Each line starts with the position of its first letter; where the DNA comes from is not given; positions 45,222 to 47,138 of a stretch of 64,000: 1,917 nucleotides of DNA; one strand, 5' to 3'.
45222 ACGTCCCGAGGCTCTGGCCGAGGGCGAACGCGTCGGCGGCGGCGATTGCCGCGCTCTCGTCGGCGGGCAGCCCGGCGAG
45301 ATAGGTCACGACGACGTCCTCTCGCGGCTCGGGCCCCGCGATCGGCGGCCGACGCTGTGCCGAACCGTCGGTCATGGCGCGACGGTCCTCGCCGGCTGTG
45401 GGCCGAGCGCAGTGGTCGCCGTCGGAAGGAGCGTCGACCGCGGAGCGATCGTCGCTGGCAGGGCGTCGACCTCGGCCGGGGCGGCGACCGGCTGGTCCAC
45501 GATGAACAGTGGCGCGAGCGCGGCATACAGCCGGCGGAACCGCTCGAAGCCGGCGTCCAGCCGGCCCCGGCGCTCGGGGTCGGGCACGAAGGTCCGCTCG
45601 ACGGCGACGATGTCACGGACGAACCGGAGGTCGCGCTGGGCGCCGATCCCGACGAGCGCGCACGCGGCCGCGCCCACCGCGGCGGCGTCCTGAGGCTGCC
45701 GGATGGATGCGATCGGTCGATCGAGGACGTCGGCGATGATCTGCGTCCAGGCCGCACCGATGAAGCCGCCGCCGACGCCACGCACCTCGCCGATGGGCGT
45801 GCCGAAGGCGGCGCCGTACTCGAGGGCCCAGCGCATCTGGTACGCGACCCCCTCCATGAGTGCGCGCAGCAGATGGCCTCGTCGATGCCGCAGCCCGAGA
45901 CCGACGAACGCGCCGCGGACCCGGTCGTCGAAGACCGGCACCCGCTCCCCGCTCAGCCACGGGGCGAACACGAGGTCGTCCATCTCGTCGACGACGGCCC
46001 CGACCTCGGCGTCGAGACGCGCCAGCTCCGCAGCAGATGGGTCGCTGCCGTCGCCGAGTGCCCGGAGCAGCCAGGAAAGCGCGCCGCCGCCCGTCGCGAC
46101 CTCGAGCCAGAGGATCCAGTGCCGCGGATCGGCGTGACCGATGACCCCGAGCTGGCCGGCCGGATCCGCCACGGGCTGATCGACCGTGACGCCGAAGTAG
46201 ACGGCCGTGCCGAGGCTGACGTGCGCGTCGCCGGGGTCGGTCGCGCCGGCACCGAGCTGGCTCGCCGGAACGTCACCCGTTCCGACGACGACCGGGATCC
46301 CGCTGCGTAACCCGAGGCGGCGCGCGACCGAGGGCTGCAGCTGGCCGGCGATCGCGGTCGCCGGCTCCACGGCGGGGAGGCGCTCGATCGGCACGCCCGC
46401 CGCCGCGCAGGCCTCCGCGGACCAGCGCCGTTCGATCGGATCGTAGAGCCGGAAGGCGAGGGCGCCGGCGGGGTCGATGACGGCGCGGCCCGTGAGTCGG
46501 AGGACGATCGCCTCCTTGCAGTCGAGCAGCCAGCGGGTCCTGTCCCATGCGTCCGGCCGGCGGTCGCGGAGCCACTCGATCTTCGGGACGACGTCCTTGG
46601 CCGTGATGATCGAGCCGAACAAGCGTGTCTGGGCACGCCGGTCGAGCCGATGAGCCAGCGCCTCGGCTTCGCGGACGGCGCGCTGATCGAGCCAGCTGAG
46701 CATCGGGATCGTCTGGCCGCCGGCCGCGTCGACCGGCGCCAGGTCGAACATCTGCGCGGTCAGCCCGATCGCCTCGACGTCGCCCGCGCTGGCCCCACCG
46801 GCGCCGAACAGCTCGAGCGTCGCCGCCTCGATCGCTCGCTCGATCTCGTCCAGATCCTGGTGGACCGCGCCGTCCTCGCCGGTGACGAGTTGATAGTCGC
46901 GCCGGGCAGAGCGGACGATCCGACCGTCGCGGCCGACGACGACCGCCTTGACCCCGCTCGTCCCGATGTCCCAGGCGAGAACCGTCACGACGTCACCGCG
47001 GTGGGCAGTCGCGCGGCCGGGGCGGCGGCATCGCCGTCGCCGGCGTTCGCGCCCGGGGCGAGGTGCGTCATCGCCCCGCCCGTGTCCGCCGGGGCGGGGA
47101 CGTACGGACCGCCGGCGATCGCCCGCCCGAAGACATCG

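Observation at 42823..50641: RuBisCO-like protein locked into a GntR, APC permease, aminotransferase, FGGY kinase, RLP, TIM paralogue, RpiB operon: candidate undescribed catabolic pathway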

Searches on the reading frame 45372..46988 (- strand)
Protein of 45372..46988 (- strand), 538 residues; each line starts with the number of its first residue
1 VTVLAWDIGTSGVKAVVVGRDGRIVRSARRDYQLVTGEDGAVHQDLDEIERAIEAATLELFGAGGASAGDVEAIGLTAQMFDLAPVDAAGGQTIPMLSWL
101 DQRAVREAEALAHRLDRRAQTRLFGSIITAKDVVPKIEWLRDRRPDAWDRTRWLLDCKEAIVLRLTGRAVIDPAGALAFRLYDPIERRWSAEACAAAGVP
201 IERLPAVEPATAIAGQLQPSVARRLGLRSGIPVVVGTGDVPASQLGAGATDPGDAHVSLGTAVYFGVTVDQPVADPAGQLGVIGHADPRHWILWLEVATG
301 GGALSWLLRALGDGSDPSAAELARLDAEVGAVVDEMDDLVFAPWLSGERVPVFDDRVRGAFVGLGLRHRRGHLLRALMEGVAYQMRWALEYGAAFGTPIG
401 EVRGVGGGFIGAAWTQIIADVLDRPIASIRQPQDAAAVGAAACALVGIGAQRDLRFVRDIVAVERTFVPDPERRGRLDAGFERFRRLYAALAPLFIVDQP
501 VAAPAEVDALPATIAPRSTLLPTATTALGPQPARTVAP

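Call 10: search_protein_families(library=pfam, proteins=[window:45372-46988:-])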
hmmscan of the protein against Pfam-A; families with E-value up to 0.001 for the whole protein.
window:45372-46988:- (538 aa): 2 families
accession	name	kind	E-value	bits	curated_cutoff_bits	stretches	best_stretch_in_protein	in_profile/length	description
PF00370.27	FGGY_N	-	1.1e-41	143.4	28.8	1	3-246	2-245/245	FGGY family of carbohydrate kinases, N-terminal domain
PF02782.22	FGGY_C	-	4.1e-29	102.2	27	1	257-446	3-196/198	FGGY family of carbohydrate kinases, C-terminal domain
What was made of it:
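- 45372..46988 (-): FGGY-family kinase of unassigned specificity. Predicted amino-polyol kinase. FGGY_N 143 bits and FGGY_C 102 bits (call 10).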

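Call 11: search_protein_families(library=ncbifam, proteins=[window:45372-46988:-])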
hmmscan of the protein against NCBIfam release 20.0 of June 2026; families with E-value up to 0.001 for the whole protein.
window:45372-46988:- (538 aa): 12 families
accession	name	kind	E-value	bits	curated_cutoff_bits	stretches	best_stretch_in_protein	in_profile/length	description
TIGR01312.1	XylB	equivalog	5.6e-86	289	380.25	1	7-488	4-480/481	xylulokinase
TIGR01314.1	gntK_FGGY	equivalog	6.8e-61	206.3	648.55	1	4-472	3-474/505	gluconokinase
NF011601.0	PRK15027.1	equivalog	8.4e-53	179.4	912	1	5-495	4-483/484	xylulokinase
NF008187.0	PRK10939.1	equivalog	6.4e-40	137.3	528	1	3-491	6-503/521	autoinducer-2 kinase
TIGR01311.1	glycerol_kin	equivalog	3e-36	124.8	590.35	1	3-472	3-475/496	glycerol kinase GlpK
NF000756.0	PRK00047.1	subfamily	7.9e-35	120.1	498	1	3-474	7-478/502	glycerol kinase GlpK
TIGR02628.1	fuculo_kin_coli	equivalog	4.7e-33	114.8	470.9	1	3-459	3-453/465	L-fuculokinase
NF003154.0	PRK04123.1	equivalog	4.9e-28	98.1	428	1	209-489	247-535/554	ribulokinase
TIGR01315.1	5C_CHO_kinase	subfamily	1.7e-22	79.8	408.7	2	4-247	3-263/541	FGGY family pentulose kinase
TIGR01234.1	L-ribulokinase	equivalog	5.1e-19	68.4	583.25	1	210-488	241-527/536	ribulokinase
TIGR02627.1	rhamnulo_kin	equivalog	2.7e-10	39.4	527.95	1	35-276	36-268/454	rhamnulokinase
NF007925.0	PRK10640.1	equivalog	6.8e-09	34.7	639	1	33-279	40-277/489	rhamnulokinase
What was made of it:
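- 45372..46988 (-): Best NCBIfam hit is XylB at 289 bits, below the 380 cutoff (call 11).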

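Call 50: search_solved_structures(query=window:45372-46988:-)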
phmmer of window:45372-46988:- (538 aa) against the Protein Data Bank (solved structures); distinct sequences matched with E-value up to 0.001: 44.
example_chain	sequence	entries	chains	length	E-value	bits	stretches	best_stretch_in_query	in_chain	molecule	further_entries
2itm_A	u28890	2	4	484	1.7e-50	175.3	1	5-495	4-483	Xylulose kinase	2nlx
5vm1_A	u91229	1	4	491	7.3e-50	173.3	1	4-493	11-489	Xylulokinase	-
3hz6_A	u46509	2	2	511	5.1e-47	163.9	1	4-491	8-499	Xylulokinase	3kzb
3gbt_A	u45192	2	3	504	3e-43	151.4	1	3-491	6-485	Gluconate kinase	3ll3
3ifr_A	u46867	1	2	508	5.7e-41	143.9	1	3-495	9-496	Carbohydrate kinase, FGGY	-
5ya0_A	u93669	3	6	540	1.5e-29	106.2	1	3-488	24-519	Autoinducer-2 kinase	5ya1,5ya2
2dpn_A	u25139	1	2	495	2.3e-26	95.7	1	3-486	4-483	Glycerol kinase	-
3h3n_X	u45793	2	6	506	3.6e-22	81.9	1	3-485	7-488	Glycerol kinase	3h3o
3flc_O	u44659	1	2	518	4e-22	81.7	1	3-485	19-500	Glycerol kinase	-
3d7e_O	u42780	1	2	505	4.7e-22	81.5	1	3-485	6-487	Glycerol kinase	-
6k78_A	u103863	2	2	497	6.1e-22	81.1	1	3-482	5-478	Glycerol kinase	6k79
6ude_A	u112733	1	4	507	6.2e-22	81.1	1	3-473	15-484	Glycerol kinase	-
1bo5_O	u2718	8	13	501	6.8e-22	80.9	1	3-475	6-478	PROTEIN (GLYCEROL KINASE) | GLYCEROL KINASE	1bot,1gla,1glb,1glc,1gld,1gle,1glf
3h45_X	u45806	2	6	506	8.4e-22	80.6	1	3-485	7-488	Glycerol kinase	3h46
6k78_B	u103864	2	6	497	8.6e-22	80.6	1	3-482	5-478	Glycerol kinase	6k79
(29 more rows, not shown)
